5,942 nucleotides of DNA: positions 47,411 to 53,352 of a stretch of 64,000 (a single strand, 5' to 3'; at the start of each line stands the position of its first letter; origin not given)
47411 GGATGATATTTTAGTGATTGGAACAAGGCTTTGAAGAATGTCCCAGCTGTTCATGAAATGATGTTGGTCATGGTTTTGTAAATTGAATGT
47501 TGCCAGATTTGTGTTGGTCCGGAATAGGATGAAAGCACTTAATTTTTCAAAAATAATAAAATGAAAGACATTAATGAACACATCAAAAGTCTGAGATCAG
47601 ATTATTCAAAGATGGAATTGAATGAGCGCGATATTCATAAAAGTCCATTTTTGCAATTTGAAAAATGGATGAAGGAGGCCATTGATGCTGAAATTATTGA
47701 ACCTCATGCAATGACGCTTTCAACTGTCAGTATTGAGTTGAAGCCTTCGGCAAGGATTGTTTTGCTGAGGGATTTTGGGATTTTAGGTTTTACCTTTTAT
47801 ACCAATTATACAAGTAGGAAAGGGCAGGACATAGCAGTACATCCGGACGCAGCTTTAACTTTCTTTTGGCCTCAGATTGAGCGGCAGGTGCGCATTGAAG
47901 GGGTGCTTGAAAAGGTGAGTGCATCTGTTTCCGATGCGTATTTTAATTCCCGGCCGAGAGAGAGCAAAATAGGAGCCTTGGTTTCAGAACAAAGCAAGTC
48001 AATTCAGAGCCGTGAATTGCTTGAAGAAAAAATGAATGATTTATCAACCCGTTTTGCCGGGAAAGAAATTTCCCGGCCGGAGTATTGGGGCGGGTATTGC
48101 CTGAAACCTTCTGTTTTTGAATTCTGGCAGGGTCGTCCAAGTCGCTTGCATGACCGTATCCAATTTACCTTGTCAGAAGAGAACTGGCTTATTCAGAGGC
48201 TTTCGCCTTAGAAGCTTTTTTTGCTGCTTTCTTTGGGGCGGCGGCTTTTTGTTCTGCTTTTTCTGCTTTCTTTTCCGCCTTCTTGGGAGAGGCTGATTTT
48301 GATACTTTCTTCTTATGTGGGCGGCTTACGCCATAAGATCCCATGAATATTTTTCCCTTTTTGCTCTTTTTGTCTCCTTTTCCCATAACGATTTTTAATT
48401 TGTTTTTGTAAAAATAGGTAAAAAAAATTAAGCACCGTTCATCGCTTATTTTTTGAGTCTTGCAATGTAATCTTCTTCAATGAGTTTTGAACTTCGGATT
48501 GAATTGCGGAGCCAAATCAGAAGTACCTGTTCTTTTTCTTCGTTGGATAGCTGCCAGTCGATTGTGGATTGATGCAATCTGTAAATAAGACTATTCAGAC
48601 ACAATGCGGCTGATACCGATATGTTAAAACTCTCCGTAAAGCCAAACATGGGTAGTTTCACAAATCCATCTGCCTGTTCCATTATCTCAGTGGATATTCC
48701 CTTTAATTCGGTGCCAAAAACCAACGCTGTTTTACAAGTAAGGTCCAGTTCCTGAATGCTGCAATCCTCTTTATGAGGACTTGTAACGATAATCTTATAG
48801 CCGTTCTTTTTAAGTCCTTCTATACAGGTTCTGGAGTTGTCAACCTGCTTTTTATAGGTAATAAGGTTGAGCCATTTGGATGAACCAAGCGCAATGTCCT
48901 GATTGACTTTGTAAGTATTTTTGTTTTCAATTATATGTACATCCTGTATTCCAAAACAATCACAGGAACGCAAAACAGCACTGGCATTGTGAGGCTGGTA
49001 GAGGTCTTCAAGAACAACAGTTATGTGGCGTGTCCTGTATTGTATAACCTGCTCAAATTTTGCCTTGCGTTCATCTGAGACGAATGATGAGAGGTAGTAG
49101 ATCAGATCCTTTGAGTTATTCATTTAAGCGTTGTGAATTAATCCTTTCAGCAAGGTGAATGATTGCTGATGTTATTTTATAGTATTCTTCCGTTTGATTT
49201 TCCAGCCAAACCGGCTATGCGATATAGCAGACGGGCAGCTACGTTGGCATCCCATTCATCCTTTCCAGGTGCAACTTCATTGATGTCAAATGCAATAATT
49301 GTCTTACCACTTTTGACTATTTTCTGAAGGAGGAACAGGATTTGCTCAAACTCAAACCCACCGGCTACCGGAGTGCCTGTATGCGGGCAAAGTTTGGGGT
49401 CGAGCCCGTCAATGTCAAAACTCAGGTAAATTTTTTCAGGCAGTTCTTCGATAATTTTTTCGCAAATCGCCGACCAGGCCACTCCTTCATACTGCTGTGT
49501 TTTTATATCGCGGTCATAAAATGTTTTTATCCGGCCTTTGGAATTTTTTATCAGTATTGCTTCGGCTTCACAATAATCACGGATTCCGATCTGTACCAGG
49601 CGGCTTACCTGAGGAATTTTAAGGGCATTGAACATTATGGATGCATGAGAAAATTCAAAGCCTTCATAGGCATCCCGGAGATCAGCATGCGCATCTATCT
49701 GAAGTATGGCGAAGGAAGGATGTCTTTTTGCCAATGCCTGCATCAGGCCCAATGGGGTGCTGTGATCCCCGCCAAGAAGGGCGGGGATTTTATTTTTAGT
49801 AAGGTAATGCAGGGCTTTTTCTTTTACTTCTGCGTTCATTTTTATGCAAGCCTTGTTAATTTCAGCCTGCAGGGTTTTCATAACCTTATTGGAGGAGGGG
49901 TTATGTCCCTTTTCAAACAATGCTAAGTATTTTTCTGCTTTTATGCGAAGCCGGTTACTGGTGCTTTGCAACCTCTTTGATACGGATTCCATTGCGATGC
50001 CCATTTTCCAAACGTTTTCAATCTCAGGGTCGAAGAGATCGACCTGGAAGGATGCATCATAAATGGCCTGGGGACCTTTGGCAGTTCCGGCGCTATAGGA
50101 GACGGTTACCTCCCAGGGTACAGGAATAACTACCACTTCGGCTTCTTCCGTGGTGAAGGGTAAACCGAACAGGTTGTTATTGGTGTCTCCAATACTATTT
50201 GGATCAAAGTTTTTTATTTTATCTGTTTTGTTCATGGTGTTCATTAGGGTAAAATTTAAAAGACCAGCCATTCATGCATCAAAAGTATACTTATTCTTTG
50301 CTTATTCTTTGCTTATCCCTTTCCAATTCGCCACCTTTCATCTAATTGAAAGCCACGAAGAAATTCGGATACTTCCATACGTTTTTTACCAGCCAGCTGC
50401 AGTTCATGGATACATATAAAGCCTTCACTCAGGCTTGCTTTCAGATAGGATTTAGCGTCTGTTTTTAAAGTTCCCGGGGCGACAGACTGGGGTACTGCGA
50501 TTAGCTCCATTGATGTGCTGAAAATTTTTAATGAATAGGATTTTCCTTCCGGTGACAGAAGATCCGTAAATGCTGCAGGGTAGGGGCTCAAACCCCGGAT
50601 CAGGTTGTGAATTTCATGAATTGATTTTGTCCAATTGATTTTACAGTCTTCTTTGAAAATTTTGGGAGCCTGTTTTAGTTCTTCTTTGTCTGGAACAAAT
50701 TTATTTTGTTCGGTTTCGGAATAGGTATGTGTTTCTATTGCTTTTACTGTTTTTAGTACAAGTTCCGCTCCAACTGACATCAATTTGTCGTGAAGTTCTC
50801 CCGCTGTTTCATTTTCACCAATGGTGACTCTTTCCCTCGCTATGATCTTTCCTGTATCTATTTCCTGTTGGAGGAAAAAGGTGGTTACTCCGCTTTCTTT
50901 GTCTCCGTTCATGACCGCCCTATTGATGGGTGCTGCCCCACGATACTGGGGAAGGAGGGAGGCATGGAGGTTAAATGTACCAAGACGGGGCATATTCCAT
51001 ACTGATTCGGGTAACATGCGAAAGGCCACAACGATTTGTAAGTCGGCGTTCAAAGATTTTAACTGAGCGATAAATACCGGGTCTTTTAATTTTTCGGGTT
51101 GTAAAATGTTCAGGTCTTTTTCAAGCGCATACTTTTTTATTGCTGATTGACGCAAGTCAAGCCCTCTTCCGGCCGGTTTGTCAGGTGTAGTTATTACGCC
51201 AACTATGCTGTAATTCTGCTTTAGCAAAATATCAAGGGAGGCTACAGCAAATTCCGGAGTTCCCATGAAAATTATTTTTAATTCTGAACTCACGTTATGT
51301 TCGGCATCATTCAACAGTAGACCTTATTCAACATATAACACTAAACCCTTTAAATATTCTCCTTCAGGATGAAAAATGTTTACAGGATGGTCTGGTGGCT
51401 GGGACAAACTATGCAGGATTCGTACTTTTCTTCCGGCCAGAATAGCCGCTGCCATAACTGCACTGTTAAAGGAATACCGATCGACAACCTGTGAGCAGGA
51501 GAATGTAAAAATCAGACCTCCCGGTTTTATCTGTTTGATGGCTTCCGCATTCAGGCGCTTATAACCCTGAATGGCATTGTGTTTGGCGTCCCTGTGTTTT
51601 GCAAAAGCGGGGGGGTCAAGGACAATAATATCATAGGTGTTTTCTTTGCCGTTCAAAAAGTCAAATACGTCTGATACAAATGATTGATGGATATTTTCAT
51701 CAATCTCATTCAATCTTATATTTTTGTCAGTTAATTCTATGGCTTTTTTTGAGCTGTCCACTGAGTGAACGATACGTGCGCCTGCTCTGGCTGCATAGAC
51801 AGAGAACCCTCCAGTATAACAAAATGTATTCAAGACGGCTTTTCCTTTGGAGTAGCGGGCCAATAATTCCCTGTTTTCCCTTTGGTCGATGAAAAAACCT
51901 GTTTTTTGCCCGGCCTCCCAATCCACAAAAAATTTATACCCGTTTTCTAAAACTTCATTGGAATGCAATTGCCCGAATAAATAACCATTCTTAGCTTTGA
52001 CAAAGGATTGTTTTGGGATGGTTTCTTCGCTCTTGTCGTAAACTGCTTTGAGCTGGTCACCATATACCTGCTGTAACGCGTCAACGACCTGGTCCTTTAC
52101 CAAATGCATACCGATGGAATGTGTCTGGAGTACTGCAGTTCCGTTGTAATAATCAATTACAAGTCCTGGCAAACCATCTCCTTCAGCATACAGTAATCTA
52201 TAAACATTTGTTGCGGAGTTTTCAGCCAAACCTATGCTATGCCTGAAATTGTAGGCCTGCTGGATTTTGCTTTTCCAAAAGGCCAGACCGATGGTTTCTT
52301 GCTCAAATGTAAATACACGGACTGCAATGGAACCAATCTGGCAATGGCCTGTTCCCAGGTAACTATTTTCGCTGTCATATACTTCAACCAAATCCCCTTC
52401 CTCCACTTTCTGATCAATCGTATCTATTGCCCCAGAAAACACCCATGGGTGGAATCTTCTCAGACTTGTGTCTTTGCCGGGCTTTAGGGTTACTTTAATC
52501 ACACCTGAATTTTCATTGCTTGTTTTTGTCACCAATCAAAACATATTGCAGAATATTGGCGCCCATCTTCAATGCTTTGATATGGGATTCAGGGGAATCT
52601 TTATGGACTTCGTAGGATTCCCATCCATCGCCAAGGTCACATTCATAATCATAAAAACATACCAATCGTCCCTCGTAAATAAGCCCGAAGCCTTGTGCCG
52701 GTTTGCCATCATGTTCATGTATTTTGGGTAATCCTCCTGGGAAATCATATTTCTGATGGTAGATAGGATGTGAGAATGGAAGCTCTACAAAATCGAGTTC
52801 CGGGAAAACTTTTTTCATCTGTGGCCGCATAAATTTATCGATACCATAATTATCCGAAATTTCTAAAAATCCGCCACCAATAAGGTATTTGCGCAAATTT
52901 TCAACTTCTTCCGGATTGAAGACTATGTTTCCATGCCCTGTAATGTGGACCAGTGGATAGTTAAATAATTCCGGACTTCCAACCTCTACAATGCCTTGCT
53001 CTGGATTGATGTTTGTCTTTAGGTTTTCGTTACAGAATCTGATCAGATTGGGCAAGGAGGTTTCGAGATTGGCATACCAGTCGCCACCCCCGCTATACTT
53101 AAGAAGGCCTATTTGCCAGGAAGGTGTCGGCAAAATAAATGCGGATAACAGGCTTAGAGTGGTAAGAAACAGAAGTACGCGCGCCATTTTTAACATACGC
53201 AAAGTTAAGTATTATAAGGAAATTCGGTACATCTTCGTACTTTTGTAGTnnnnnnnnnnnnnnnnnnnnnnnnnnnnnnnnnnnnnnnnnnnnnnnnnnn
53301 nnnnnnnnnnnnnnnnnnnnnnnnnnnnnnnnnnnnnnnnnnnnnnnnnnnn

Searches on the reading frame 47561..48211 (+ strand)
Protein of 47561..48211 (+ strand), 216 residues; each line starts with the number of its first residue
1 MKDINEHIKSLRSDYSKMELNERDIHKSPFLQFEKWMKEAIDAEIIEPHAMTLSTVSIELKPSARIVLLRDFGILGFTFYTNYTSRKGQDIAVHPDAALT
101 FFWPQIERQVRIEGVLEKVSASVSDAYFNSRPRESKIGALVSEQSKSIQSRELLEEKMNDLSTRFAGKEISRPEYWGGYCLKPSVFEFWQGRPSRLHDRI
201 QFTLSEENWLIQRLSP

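Call 9: search_protein_families(library=pfam, proteins=[window:47561-48211:+], max_evalue=0.001)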
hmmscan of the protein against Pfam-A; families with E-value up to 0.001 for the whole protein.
window:47561-48211:+ (216 aa): 3 families
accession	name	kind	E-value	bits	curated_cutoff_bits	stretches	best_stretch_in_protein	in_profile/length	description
PF01243.27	PNPOx_N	-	1.3e-21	77.6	28.1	1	37-159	1-114/120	Pyridoxamine 5'-phosphate oxidase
PF10590.14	PNP_phzG_C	-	6.7e-20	71.2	27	1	176-216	1-42/42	Pyridoxine 5'-phosphate oxidase C-terminal dimerisation region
PF12766.13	Pyridox_oxase_2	-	3.3e-07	31.2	26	1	35-116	6-96/100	Pyridoxamine 5'-phosphate oxidase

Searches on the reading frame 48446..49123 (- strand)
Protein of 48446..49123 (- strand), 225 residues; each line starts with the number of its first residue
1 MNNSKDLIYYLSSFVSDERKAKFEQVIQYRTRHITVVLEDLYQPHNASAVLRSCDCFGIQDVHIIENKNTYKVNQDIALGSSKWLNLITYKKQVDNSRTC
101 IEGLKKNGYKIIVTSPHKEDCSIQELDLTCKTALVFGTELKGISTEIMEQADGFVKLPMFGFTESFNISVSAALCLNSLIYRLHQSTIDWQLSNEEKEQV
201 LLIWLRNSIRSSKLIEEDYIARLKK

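Call 9: search_protein_families(library=pfam, proteins=[window:48446-49123:-], max_evalue=0.001)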
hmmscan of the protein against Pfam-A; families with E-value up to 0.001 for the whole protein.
window:48446-49123:- (225 aa): 1 family
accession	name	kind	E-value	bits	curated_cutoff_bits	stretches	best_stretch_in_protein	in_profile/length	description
PF00588.24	SpoU_methylase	-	3.1e-33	115.3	29.7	1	34-176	2-141/142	SpoU rRNA Methylase family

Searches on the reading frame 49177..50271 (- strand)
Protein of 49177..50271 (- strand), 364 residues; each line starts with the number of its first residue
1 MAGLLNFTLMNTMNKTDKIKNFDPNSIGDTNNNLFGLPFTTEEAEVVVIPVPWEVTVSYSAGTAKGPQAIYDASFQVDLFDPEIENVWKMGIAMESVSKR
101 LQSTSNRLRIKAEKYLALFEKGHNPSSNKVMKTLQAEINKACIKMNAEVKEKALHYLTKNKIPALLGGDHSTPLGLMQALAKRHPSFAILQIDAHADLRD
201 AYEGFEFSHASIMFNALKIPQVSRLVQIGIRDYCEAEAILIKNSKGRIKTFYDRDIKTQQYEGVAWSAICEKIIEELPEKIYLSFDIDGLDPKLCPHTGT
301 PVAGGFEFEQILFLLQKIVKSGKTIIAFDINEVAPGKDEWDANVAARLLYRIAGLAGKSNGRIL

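Call 9: search_protein_families(library=pfam, proteins=[window:49177-50271:-], max_evalue=0.001)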
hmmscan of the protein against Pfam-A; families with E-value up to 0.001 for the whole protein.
window:49177-50271:- (364 aa): 1 family
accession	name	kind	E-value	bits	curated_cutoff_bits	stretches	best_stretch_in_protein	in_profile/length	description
PF00491.26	Arginase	-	7.5e-54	183.5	22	1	45-352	2-277/280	Arginase family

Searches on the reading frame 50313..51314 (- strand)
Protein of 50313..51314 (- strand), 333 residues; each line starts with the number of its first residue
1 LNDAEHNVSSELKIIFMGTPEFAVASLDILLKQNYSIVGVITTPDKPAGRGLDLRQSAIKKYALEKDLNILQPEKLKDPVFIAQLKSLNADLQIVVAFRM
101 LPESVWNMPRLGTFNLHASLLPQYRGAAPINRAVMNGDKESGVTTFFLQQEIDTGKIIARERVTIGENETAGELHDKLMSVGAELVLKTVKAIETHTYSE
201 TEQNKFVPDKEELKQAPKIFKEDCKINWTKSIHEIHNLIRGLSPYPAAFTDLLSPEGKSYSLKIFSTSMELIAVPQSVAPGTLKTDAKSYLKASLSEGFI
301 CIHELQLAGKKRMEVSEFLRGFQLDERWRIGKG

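Call 9: search_protein_families(library=pfam, proteins=[window:50313-51314:-], max_evalue=0.001)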
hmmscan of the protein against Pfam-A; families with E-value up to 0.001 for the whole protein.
window:50313-51314:- (333 aa): 2 families
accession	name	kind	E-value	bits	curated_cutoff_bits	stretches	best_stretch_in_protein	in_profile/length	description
PF00551.24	Formyl_trans_N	-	2.8e-37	128.6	26.1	1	13-188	2-179/181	Formyl transferase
PF02911.23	Formyl_trans_C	-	8.1e-21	74.5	21.1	1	218-322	1-99/100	Formyl transferase, C-terminal domain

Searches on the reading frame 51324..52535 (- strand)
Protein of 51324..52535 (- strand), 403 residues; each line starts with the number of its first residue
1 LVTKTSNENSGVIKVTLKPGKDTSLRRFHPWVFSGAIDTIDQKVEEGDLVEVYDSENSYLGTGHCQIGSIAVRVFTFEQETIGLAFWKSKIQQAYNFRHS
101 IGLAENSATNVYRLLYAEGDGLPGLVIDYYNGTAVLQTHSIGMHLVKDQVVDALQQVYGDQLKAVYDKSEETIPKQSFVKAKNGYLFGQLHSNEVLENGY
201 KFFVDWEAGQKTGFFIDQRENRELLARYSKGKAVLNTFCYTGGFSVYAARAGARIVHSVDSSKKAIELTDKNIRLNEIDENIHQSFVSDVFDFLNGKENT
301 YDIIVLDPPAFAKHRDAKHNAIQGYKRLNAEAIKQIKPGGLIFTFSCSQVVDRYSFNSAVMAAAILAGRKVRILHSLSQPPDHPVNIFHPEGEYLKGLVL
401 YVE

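Call 9: search_protein_families(library=pfam, proteins=[window:51324-52535:-], max_evalue=0.001)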
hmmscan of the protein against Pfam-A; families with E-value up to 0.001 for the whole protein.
window:51324-52535:- (403 aa): 9 families
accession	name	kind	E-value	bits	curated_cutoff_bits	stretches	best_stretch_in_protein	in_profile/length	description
PF17785.7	PUA_3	-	9.8e-21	73.8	22.6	1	15-77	1-64/64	PUA-like domain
PF10672.15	Methyltrans_SAM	-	1.1e-20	74.5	27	1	180-344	72-236/286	S-adenosylmethionine-dependent methyltransferase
PF02475.24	TRM5-TYW2_MTfase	-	1.5e-09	38.5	28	1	196-313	4-117/164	TRM5/TYW2 methyltransferase domain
PF03602.21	Cons_hypoth95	-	6.7e-09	36.1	24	1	224-332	35-146/182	Conserved hypothetical protein 95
PF05175.20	MTS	-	6.2e-08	32.9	23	1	231-344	32-138/170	Methyltransferase small domain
PF13847.12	Methyltransf_31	-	2.3e-06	27.8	27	1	229-348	2-113/145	Methyltransferase domain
PF06325.19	PrmA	-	1.2e-05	25.4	22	1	229-305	160-231/296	Ribosomal protein L11 methyltransferase (PrmA)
PF09445.16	Methyltransf_15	-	1.5e-05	25.1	22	1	233-310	3-81/165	RNA cap guanine-N2 methyltransferase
PF13649.12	Methyltransf_25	-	0.00091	20.3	27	0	234-306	1-70/97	Methyltransferase domain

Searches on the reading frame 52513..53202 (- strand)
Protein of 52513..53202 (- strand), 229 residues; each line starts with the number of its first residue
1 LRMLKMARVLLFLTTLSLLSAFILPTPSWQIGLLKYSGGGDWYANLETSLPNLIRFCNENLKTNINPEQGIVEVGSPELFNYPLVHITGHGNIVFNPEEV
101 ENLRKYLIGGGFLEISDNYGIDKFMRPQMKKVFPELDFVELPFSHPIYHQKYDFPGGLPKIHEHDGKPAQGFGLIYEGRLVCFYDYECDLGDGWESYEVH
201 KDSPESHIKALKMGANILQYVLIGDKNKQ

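Call 33: search_protein_families(library=pfam, proteins=[window:52513-53202:-], max_evalue=0.00001)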
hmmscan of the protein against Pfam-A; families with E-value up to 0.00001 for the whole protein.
window:52513-53202:- (229 aa): 1 family
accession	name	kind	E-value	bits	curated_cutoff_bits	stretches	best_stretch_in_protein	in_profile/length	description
PF13709.12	DUF4159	-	1.2e-66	224.5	25.9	1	31-222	2-202/202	Domain of unknown function (DUF4159)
